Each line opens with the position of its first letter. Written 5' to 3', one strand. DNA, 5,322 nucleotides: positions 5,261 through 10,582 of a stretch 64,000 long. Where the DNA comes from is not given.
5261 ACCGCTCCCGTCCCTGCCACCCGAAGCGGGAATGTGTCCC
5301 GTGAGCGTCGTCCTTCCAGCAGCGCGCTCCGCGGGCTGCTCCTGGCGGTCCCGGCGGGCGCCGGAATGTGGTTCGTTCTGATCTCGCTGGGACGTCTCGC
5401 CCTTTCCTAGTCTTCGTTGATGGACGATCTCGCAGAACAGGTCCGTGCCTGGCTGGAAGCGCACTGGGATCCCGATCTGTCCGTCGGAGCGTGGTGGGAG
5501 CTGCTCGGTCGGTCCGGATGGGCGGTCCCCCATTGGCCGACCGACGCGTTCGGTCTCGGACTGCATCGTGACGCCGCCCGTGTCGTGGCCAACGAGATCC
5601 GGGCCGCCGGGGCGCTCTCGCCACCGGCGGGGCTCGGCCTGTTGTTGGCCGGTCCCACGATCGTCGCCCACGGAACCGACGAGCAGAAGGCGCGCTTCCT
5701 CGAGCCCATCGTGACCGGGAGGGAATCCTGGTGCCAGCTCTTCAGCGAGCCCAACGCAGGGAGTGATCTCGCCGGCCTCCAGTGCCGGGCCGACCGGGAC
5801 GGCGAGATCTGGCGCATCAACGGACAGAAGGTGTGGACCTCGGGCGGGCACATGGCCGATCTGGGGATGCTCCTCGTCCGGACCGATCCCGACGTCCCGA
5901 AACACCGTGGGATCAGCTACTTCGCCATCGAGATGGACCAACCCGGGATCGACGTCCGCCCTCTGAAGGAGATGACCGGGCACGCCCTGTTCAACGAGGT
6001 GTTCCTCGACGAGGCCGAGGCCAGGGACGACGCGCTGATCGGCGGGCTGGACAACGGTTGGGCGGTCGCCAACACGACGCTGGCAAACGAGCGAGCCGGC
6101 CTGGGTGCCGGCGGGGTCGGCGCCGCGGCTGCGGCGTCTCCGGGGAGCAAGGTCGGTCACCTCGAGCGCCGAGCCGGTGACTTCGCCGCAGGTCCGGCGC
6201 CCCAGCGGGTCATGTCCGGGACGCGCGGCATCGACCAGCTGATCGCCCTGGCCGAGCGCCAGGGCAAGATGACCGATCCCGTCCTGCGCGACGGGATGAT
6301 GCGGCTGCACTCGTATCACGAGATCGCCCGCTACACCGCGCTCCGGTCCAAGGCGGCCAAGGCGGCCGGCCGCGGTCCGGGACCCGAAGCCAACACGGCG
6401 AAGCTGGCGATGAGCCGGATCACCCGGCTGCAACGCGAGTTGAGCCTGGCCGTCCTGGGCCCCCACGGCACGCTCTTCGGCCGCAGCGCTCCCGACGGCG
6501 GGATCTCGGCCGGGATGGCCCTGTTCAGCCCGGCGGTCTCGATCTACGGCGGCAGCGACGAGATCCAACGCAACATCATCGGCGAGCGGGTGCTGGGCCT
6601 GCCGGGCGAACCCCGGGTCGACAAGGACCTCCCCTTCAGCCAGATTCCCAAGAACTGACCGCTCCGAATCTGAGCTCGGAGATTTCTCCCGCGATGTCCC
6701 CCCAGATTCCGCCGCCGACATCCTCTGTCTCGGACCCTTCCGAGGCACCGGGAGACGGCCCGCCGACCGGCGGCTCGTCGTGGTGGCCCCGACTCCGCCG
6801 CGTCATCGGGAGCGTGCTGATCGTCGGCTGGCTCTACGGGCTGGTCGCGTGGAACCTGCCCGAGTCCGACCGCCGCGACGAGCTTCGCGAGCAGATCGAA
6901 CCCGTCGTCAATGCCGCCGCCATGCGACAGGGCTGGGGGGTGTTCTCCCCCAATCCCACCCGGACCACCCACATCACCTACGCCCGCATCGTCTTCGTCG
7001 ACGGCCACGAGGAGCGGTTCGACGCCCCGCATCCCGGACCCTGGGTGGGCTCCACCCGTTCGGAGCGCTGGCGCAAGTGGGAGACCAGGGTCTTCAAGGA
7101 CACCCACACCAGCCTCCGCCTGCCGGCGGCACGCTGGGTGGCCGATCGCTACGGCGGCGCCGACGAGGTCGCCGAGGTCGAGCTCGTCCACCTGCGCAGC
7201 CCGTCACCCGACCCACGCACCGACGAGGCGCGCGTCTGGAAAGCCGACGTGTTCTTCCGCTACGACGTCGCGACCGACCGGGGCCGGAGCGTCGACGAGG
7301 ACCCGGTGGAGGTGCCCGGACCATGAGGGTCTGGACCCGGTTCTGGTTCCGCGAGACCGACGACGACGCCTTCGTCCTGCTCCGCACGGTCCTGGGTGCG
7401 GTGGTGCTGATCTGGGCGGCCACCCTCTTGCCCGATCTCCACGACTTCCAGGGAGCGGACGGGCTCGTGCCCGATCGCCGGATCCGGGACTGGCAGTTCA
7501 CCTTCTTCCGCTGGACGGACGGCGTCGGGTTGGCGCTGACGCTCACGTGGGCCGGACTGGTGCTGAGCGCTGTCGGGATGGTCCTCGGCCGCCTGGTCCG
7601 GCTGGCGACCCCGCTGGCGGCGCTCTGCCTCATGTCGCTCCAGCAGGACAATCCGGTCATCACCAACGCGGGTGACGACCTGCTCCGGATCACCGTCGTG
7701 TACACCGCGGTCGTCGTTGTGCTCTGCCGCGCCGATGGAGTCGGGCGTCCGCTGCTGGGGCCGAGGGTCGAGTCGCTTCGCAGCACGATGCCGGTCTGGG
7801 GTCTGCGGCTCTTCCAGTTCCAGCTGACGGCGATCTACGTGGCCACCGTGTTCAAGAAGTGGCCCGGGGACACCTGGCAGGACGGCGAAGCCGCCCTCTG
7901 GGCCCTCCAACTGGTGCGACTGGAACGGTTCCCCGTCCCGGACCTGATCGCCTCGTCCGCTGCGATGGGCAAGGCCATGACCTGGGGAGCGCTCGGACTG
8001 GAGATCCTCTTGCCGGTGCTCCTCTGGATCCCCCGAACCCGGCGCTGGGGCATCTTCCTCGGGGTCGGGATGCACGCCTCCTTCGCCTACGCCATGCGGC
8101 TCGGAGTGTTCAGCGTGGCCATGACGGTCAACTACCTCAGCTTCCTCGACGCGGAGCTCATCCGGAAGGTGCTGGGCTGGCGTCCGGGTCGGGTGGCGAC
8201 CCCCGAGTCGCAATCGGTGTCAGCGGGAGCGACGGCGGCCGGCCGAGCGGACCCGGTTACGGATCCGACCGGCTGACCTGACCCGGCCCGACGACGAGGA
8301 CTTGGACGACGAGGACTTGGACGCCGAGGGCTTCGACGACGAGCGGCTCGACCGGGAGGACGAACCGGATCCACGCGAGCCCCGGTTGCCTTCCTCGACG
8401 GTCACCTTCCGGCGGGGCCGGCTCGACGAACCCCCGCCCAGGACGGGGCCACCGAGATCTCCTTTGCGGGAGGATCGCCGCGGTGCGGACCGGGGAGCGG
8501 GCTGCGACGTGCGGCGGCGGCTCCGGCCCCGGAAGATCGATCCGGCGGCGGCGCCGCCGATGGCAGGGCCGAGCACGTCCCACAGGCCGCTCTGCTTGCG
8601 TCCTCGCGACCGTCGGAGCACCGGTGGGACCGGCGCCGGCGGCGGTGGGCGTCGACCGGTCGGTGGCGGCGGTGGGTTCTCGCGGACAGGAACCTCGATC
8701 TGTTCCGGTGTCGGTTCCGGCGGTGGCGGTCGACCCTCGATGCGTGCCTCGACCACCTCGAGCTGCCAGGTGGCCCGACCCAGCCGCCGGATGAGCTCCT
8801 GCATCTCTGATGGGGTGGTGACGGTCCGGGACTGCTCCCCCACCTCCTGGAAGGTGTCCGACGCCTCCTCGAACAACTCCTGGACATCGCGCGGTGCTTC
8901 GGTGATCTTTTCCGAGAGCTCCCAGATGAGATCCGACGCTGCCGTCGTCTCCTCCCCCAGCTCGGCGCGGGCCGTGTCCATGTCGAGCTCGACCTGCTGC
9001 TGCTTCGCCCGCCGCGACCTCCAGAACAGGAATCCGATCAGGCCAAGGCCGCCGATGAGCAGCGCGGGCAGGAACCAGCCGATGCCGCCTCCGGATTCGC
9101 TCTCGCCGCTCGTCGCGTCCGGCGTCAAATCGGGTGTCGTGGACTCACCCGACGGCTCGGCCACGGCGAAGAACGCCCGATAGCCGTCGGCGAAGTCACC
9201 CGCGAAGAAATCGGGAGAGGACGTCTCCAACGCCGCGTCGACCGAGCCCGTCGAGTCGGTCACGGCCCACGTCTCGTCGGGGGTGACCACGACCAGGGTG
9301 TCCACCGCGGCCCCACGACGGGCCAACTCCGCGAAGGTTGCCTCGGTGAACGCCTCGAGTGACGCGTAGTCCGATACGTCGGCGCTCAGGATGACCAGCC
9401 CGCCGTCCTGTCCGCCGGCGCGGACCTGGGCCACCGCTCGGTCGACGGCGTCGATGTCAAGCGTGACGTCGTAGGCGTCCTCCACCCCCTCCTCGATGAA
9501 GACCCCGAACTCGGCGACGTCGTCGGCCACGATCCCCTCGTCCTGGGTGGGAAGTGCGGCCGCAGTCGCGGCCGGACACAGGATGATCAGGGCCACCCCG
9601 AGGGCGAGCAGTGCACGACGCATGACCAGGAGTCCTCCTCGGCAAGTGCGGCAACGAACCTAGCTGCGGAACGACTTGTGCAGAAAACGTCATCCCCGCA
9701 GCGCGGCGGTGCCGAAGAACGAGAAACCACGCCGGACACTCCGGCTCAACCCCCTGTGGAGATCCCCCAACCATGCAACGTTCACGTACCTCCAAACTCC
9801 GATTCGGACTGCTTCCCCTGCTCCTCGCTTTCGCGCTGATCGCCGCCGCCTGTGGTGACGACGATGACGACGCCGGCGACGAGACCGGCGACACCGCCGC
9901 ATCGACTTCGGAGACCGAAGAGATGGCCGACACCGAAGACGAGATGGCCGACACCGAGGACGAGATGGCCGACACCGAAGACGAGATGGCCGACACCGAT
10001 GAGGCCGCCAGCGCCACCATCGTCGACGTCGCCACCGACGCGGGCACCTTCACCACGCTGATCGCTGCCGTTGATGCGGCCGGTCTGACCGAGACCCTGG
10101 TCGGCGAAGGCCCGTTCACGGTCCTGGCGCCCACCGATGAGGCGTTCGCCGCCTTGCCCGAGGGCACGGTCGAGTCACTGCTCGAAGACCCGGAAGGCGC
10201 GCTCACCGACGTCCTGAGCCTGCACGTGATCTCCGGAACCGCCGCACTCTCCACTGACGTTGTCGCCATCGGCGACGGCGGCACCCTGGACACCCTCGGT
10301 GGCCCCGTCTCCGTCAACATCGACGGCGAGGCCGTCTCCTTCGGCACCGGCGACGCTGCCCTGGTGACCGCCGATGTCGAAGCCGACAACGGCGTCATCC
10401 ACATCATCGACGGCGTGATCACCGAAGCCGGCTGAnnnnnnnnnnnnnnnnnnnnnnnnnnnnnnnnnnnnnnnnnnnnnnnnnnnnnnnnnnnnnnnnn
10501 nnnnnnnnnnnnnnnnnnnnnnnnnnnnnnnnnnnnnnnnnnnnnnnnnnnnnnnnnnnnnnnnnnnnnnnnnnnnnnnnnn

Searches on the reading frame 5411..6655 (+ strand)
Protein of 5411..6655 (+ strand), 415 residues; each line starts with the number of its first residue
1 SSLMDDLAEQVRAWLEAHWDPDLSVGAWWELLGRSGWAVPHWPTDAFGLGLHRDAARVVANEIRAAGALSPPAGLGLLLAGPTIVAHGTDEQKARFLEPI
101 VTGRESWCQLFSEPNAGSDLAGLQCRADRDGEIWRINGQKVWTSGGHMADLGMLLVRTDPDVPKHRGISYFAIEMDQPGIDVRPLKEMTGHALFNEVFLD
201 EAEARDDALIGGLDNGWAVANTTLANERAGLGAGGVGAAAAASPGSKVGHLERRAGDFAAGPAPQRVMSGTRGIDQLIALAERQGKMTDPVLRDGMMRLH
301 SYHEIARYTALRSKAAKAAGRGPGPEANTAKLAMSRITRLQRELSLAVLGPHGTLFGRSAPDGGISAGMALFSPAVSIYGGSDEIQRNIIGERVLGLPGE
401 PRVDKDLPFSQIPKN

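Call 38: search_protein_families(library=pfam, proteins=[window:5411-6655:+], max_evalue=0.001)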
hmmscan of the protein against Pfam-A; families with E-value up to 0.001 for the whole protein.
window:5411-6655:+ (415 aa): 3 families
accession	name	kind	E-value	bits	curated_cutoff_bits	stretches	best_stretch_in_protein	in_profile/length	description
PF02770.24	Acyl-CoA_dh_M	-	2.3e-19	69.8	33.3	1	108-192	1-85/97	Acyl-CoA dehydrogenase, middle domain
PF00441.29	Acyl-CoA_dh_1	-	5.8e-15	56.2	22.4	1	272-395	28-150/150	Acyl-CoA dehydrogenase, C-terminal domain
PF02771.21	Acyl-CoA_dh_N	-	1e-10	42.4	22.9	1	7-103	19-112/113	Acyl-CoA dehydrogenase, N-terminal domain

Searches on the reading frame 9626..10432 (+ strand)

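Call 38: search_protein_families(library=pfam, proteins=[window:9626-10432:+], max_evalue=0.001)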
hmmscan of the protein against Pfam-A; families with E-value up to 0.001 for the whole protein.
window:9626-10432:+ (269 aa): 1 family
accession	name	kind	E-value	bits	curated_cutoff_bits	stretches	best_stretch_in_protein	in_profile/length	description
PF02469.27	Fasciclin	-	1.5e-28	99.9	22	1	141-266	2-122/123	Fasciclin domain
